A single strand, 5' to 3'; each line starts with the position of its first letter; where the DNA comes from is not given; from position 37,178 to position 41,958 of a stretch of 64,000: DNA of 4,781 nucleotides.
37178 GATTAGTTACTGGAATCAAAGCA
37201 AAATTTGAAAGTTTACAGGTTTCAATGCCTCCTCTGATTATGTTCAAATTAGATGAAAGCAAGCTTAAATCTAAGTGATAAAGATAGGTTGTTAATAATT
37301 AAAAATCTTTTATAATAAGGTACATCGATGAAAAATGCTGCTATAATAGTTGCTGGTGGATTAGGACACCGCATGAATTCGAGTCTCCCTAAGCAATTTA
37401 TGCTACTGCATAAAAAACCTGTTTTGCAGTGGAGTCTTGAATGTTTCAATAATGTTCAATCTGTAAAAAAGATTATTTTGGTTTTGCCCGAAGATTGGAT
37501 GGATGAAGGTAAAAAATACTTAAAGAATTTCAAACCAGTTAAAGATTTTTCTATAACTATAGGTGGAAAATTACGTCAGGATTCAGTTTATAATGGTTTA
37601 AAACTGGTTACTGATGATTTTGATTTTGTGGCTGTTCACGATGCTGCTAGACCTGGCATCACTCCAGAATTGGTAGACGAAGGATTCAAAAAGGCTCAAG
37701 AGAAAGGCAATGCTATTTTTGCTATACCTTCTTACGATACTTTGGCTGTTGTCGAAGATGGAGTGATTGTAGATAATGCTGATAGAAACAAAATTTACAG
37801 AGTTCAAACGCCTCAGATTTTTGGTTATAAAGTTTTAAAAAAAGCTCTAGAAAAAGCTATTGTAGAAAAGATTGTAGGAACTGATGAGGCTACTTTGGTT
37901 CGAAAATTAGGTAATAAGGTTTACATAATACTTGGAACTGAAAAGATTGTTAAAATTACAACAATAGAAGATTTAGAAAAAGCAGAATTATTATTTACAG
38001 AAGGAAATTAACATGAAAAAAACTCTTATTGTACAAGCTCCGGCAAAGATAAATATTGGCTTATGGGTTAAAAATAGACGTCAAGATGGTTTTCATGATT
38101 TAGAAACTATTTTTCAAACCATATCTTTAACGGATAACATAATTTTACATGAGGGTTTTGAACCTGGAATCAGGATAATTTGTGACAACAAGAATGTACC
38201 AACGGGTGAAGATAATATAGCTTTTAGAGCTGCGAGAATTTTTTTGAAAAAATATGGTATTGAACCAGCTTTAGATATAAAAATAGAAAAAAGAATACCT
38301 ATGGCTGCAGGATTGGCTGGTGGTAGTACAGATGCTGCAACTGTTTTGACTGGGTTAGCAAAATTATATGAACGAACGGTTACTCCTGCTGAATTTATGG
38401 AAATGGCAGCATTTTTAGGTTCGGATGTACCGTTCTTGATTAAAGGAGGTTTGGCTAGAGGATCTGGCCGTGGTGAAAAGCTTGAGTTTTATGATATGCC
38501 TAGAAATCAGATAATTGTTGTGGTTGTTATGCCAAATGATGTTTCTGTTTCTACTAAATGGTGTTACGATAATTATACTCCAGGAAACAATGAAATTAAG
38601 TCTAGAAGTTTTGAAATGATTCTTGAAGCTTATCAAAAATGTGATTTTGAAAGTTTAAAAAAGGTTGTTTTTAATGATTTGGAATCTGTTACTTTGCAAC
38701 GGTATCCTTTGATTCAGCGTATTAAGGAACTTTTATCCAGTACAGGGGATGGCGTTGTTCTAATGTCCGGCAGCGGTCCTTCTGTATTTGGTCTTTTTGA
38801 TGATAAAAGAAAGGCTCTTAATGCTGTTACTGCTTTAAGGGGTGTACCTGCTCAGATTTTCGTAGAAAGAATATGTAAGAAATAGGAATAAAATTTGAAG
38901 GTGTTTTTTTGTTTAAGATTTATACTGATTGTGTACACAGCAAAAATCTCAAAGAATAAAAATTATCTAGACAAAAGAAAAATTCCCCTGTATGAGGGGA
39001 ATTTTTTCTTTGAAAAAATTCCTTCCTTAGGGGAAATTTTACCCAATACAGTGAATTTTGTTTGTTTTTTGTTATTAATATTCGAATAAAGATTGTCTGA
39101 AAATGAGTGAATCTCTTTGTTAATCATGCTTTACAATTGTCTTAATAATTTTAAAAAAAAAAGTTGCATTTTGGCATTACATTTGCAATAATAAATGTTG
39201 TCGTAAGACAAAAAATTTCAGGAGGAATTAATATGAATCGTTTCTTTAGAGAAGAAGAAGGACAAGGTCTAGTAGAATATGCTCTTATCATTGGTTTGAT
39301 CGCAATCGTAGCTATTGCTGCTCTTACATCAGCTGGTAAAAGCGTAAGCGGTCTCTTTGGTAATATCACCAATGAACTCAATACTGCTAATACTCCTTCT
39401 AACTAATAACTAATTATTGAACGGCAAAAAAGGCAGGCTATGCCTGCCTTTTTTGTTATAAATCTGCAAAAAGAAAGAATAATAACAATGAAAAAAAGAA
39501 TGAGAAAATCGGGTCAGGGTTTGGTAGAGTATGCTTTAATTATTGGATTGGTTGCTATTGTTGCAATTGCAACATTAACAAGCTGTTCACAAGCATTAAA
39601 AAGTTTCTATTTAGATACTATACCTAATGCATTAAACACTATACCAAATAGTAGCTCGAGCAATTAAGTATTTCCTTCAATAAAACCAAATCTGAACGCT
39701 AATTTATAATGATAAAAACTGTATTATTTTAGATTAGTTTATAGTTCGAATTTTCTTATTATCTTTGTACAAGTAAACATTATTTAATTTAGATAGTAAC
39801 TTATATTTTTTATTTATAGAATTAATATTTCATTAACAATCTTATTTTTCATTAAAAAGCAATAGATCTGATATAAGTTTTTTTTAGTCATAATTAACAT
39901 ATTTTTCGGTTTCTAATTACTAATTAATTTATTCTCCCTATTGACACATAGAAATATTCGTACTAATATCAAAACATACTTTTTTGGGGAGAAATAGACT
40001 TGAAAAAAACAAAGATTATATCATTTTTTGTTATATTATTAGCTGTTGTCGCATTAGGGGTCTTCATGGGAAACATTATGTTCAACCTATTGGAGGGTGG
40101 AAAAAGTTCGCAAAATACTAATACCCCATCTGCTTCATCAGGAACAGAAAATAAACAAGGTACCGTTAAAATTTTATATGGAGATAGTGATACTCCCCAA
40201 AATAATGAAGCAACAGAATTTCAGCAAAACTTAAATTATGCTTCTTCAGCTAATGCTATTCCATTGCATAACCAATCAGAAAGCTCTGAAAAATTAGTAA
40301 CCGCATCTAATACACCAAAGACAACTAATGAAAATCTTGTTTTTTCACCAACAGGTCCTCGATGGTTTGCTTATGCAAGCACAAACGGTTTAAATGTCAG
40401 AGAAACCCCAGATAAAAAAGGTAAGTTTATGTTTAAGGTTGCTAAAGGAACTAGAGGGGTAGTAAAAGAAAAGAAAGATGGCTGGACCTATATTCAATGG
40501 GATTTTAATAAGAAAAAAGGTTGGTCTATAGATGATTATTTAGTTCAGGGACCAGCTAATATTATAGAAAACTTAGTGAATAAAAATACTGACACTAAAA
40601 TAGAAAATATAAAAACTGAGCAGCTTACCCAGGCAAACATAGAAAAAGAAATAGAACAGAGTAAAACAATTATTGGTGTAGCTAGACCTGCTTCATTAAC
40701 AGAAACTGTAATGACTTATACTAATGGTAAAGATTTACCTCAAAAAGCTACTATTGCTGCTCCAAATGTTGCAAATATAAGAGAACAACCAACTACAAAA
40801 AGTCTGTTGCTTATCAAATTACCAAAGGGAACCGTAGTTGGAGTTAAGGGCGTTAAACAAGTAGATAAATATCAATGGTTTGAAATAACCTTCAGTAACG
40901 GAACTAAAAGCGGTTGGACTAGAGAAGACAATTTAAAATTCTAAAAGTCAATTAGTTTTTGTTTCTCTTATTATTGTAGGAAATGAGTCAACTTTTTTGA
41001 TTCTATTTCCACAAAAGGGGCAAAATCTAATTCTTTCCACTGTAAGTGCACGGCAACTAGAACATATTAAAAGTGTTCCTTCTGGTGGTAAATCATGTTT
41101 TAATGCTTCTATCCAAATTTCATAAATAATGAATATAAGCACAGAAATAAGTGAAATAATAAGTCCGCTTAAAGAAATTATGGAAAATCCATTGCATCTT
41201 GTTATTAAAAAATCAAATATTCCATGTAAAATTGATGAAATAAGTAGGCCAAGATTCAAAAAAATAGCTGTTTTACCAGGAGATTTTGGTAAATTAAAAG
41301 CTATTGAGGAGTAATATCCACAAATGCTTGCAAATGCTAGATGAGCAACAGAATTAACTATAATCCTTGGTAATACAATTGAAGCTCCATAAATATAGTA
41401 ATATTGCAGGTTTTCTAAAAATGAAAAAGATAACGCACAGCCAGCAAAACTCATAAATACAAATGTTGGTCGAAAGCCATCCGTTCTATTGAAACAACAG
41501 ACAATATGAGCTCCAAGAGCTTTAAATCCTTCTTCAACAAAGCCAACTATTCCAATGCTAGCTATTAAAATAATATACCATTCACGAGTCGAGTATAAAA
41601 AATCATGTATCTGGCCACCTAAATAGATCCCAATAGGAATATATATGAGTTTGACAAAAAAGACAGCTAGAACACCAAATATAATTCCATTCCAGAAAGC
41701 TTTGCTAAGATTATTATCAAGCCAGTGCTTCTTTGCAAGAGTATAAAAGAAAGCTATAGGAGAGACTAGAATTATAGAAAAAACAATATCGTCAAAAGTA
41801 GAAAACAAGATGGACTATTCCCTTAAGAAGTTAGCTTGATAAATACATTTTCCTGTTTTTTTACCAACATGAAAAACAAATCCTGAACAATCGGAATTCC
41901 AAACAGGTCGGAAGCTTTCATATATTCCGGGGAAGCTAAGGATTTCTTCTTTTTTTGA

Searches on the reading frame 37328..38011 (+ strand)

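Call 9: search_protein_families(library=pfam, proteins=[window:37328-38011:+], max_evalue=0.001)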
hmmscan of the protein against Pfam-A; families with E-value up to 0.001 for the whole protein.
window:37328-38011:+ (227 aa): 2 families
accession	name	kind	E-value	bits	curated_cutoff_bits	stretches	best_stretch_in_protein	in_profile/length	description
PF01128.25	IspD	-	6.5e-56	190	27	1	4-224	2-220/221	2-C-methyl-D-erythritol 4-phosphate cytidylyltransferase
PF12804.13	NTP_transf_3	-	5.6e-09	36.8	27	1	5-136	1-123/160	MobA-like NTP transferase domain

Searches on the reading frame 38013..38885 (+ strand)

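Call 9: search_protein_families(library=pfam, proteins=[window:38013-38885:+], max_evalue=0.001)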
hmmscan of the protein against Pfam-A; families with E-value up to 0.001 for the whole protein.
window:38013-38885:+ (290 aa): 2 families
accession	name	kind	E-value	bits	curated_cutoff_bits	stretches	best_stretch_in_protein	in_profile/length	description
PF00288.32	GHMP_kinases_N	-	5.9e-15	55.7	22.3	1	68-146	1-87/87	GHMP kinases N terminal domain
PF08544.19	GHMP_kinases_C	-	4.8e-10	40.1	21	1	208-276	6-80/85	GHMP kinases C terminal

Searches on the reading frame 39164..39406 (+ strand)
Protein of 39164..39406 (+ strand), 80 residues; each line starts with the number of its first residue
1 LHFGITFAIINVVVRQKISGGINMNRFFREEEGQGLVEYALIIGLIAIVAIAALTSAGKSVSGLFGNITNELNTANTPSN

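Call 12: search_protein_families(library=pfam, proteins=[window:39164-39406:+], max_evalue=0.01)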
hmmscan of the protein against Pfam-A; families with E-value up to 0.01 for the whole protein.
window:39164-39406:+ (80 aa): 2 families
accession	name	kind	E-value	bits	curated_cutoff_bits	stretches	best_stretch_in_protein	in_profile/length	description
PF04964.19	Flp_Fap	-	1.4e-07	31.7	32.2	1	27-71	1-45/46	Flp/Fap pilin component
PF16982.10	Flp1_like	-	0.00056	19.7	33.5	1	26-73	1-48/49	Putative Flagellin, Flp1-like, domain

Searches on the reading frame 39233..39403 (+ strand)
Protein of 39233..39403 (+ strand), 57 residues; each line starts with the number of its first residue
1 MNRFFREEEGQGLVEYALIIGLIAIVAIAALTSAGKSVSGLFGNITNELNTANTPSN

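Call 91: find_related_loci(query=window:39233-39403:+, collection=genome_contigs, flank=10000)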
Query seq(57 aa) (57 aa) in genome_contigs; peptide patterns used: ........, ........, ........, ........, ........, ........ (x = any residue, [..] = any of these).
600 stretches matched a pattern (row limit reached: there are more); 204 encode a relative of the query (tblastn E <= 1e-3); the best 80 are kept; 80 distinct loci.
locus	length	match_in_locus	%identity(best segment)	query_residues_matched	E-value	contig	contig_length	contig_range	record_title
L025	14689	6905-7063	87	1-53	2e-24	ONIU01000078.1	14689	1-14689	uncultured bacterium isolate RUG334 genome assembly, contig: scaffold_4467, whole genome shotgun sequence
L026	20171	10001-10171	63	1-57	2e-20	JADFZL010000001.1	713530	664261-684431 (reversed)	MAG: Candidatus Riflebacteria bacterium isolate nHGRbin4 nHGR_bin4_NODE_1_length_713530_cov_21.977155, whole genome shot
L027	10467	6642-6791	72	1-50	7e-20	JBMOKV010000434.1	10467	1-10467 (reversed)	MAG: Candidatus Rifleibacteriota bacterium isolate Betzabe_MAG007 MAG007_434, whole genome shotgun sequence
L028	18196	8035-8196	65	1-54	8e-20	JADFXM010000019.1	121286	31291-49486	MAG: Candidatus Riflebacteria bacterium isolate nDJH14bin3 nDJH14_bin3_NODE_19_length_121286_cov_118.049769, whole genom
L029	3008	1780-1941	65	1-54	2e-18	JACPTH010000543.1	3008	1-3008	MAG: bacterium isolate NC_groundwater_727_Ag_S-0.65um_43_6 S37_SO-6_scaffold_865394, whole genome shotgun sequence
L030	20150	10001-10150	52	1-50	2e-14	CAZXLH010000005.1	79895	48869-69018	MAG TPA_asm: uncultured Eubacteriales bacterium isolate SRP192927_co8_49 genome assembly, contig: NODE_182_length_79895_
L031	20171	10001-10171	61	1-53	4e-14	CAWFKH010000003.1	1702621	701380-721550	MAG: uncultured Gemmatimonadales bacterium isolate MFD01721.bin.1.4 genome assembly, contig: contig_38304, whole genome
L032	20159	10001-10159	55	4-56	1e-13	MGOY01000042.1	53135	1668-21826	MAG: Clostridiales bacterium GWF2_38_85 gwf2_scaffold_762, whole genome shotgun sequence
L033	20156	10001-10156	50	1-52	2e-13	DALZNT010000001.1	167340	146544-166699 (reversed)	MAG TPA_asm: Clostridium sp. isolate CTOTU47563 NODE_5_length_167340_cov_7.164791, whole genome shotgun sequence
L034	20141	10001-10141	64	4-50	2e-13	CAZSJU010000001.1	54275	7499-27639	MAG TPA_asm: uncultured Anaerolineae bacterium isolate binchicken_co8_372 genome assembly, contig: NODE_491_length_54275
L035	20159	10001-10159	53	1-55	2e-13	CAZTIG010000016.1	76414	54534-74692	MAG TPA_asm: uncultured Chloroflexia bacterium isolate binchicken_co26_208 genome assembly, contig: NODE_516_length_7641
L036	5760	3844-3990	55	1-49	6e-13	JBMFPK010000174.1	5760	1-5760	MAG: Chloroflexia bacterium isolate KM4338-61 NODE_174_length_5760_cov_3.376738, whole genome shotgun sequence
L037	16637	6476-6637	48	1-54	8e-13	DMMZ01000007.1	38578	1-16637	MAG TPA_asm: Clostridiales bacterium isolate UBA12491 contig_5081, whole genome shotgun sequence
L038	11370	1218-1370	57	1-51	9e-13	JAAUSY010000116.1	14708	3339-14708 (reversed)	MAG: Chloroflexaceae bacterium isolate SM1_1_0 NODE_1608_length_14708_cov_7.151293, whole genome shotgun sequence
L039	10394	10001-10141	60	4-50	9e-13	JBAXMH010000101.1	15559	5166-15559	MAG: Chloroflexales bacterium isolate ELA448 MAG448_101, whole genome shotgun sequence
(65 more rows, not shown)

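Call 94: search_protein_families(library=pfam, proteins=[L026:1182-2528:-, L026:2538-4583:-, L026:4838-6241:-, L026:6502-7689:-, L026:7757-8107:-, L026:8441-9928:+, L026:9998-10174:+, L026:10242-10418:+, L026:10783-13080:+, L026:13707-14813:-], max_evalue=0.01)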
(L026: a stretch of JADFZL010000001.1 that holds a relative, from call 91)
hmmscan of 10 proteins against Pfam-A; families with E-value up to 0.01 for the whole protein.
L026:1182-2528:- (448 aa): 1 family
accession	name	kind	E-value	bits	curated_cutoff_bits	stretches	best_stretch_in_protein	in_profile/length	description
PF04285.18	DUF444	-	5.1e-32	111.9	27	2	249-410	228-386/418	Protein of unknown function (DUF444)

L026:2538-4583:- (681 aa): 4 families
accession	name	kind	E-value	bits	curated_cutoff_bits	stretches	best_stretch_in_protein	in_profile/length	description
PF06798.17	PrkA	-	2.7e-27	96.5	25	1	430-673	21-255/255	PrkA serine protein kinase C-terminal domain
PF08298.17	AAA_PrkA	-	1.6e-12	47.6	25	2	234-352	193-310/358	PrkA AAA domain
PF07728.20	AAA_5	-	2.5e-05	24.7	22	0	88-117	2-25/139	AAA domain (dynein-related subfamily)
PF02536.19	mTERF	-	0.0064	15.9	23.1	0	146-258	204-310/314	mTERF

L026:4838-6241:- (467 aa): 2 families
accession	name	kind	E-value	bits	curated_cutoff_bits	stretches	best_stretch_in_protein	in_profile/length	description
PF03773.19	ArsP_1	-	2.4e-49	168.5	32.3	1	19-320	16-290/294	Predicted permease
PF00403.32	HMA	-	1.1e-12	48.6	24.8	1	400-458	1-61/62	Heavy-metal-associated domain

L026:6502-7689:- (395 aa): 8 families
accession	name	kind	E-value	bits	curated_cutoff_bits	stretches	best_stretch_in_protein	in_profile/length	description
PF13614.12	AAA_31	-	1.4e-18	67.9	27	1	139-300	2-168/177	AAA domain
PF00027.35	cNMP_binding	-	2.3e-15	56.8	27.5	1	22-111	2-88/89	Cyclic nucleotide-binding domain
PF01656.29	CbiA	-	5.4e-11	43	25.4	1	141-319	1-91/125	CobQ/CobB/MinD/ParA nucleotide binding domain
PF10609.15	ParA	-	3.5e-07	30.3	27.1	1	138-211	3-75/246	NUBPL iron-transfer P-loop NTPase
PF09140.17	MipZ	-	5.7e-05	23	20.7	1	140-277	2-127/262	ATPase MipZ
PF06564.18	CBP_BcsQ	-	0.00052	20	21.3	1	148-286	11-152/234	Cellulose biosynthesis protein BcsQ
PF02374.21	ArsA_ATPase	-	0.00063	19.5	24.3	1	140-176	2-38/305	Anion-transporting ATPase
PF00142.24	Fer4_NifH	-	0.0091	15.9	25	0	141-201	3-62/271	4Fe-4S iron sulfur cluster binding proteins, NifH/frxC family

L026:7757-8107:- (116 aa): 1 family
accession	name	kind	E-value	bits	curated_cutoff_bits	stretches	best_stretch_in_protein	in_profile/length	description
PF01740.26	STAS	-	3.9e-14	52.7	22.6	1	3-106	2-106/106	STAS domain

L026:8441-9928:+ (495 aa): 0 families

L026:9998-10174:+ (58 aa): 4 families
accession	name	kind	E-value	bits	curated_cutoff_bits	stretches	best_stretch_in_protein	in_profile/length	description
PF04964.19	Flp_Fap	-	7e-10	39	32.2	1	5-49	1-45/46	Flp/Fap pilin component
PF04021.17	Class_IIIsignal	-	0.00037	20.8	23.7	1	10-32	2-24/27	Class III signal peptide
PF16982.10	Flp1_like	-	0.0043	16.9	33.5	0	4-29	1-26/49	Putative Flagellin, Flp1-like, domain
PF14029.11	DUF4244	-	0.0061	16.4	27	1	4-43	5-45/54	Protein of unknown function (DUF4244)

L026:10242-10418:+ (58 aa): 4 families
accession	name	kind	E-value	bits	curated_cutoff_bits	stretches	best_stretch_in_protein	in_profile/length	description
PF04964.19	Flp_Fap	-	7e-10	39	32.2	1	5-49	1-45/46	Flp/Fap pilin component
PF04021.17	Class_IIIsignal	-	0.00037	20.8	23.7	1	10-32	2-24/27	Class III signal peptide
PF16982.10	Flp1_like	-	0.0047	16.8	33.5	0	4-29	1-26/49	Putative Flagellin, Flp1-like, domain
PF14029.11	DUF4244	-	0.0052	16.6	27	1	4-43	5-45/54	Protein of unknown function (DUF4244)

L026:10783-13080:+ (765 aa): 0 families

L026:13707-14813:- (368 aa): 1 family
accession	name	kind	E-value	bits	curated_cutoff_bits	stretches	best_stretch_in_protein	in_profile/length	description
PF00491.26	Arginase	-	0.00061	19.8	22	1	127-333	94-257/280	Arginase family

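Call 103: search_protein_families(library=ncbifam, proteins=[L026:6502-7689:-], max_evalue=0.001)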
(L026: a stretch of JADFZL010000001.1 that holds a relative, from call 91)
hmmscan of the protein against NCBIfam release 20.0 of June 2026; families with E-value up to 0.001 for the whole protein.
L026:6502-7689:- (395 aa): 22 families
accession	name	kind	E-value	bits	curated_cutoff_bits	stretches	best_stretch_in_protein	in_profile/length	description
TIGR01969.1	minD_arch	subfamily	7e-21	74.5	201.75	1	140-390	2-249/251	cell division ATPase MinD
TIGR01968.1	minD_bact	equivalog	1.6e-16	60.4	212.9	1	139-374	2-238/261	septum site-determining protein MinD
TIGR03029.1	EpsG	equivalog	2.6e-15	56.3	313.8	1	136-297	101-261/274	chain length determinant protein tyrosine kinase EpsG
NF041546.1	ParA_partition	equivalog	5.4e-13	48.9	180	1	140-178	1-39/203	ParA family partition ATPase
TIGR01007.1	eps_fam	subfamily_domain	5.5e-13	48.9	108.05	1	133-280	13-159/204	polysaccharide biosynthesis tyrosine autokinase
NF047398.1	AAA_KGGVGR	domain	2.1e-12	47.8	90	1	138-178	2-42/190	KGGVGR-motif variant AAA ATPase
NF007350.0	PRK09841.1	equivalog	4.6e-12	44.9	1248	1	138-289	531-681/726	tyrosine-protein kinase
TIGR01005.1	eps_transp_fam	subfamily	1.1e-11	43.7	411.7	1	137-328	545-733/754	exopolysaccharide transport protein family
TIGR03371.1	cellulose_yhjQ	equivalog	8.3e-10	38.6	157.85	1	139-316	2-181/246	cellulose biosynthesis protein BcsQ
TIGR03018.1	pepcterm_TyrKin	hypoth_equivalog_domain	1.9e-09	37.2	230.65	1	133-291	30-191/207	XrtA-associated tyrosine autokinase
NF008568.0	PRK11519.1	equivalog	2.3e-09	36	1068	1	149-284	537-671/720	tyrosine-protein kinase Wzc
TIGR03815.1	CpaE_hom_Actino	equivalog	8.3e-09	35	154.45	1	134-289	107-262/340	septum site-determining protein Ssd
NF041136.1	MrpORP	equivalog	9.8e-08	31.6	450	1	137-258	4-123/365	iron-sulfur cluster carrier protein MrpORP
NF008079.0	PRK10818.1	equivalog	1.3e-07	31.3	508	1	138-288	2-152/270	septum site-determining protein MinD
TIGR03453.1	partition_RepA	equivalog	1.5e-05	24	348.45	0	140-194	106-159/387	plasmid partitioning protein RepA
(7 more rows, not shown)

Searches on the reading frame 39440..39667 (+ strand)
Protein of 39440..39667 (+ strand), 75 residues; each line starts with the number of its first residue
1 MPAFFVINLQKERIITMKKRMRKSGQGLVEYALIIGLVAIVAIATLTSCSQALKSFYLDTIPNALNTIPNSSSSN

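Call 12: search_protein_families(library=pfam, proteins=[window:39440-39667:+], max_evalue=0.01)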
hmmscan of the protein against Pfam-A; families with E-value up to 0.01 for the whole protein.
window:39440-39667:+ (75 aa): 2 families
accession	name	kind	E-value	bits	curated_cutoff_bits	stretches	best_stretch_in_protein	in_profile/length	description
PF04964.19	Flp_Fap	-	1.7e-05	25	32.2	1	28-55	10-37/46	Flp/Fap pilin component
PF04021.17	Class_IIIsignal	-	0.0013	19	23.7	1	25-46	3-24/27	Class III signal peptide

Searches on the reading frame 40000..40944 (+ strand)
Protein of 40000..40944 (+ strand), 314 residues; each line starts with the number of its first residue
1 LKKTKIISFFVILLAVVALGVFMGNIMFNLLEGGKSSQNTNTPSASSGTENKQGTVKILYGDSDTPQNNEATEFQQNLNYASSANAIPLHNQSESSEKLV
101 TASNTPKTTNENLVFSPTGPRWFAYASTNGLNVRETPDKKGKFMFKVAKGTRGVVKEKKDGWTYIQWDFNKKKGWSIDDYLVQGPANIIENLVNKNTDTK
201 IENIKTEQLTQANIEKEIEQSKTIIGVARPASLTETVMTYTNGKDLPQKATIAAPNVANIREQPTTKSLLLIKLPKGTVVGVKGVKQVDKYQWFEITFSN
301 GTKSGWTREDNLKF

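Call 12: search_protein_families(library=pfam, proteins=[window:40000-40944:+], max_evalue=0.01)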
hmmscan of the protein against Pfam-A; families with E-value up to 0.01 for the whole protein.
window:40000-40944:+ (314 aa): 2 families
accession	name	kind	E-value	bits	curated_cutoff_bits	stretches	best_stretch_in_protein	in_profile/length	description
PF08239.17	SH3_3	-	1.7e-12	47.8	27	2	257-311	2-52/54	Bacterial SH3 domain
PF06347.19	SH3_4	-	7.1e-07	29.3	24.1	0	129-175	3-48/56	Bacterial SH3 domain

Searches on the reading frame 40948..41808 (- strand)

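Call 12: search_protein_families(library=pfam, proteins=[window:40948-41808:-], max_evalue=0.01)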
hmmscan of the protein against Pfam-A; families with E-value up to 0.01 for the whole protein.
window:40948-41808:- (286 aa): 2 families
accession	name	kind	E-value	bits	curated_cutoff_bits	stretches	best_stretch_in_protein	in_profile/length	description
PF13367.11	PrsW-protease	-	4e-19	69.4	23.5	1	36-221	8-188/196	PrsW family intramembrane metalloprotease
PF17032.10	Zn_ribbon_15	-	0.0013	20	28.9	1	246-267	52-73/73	zinc-ribbon family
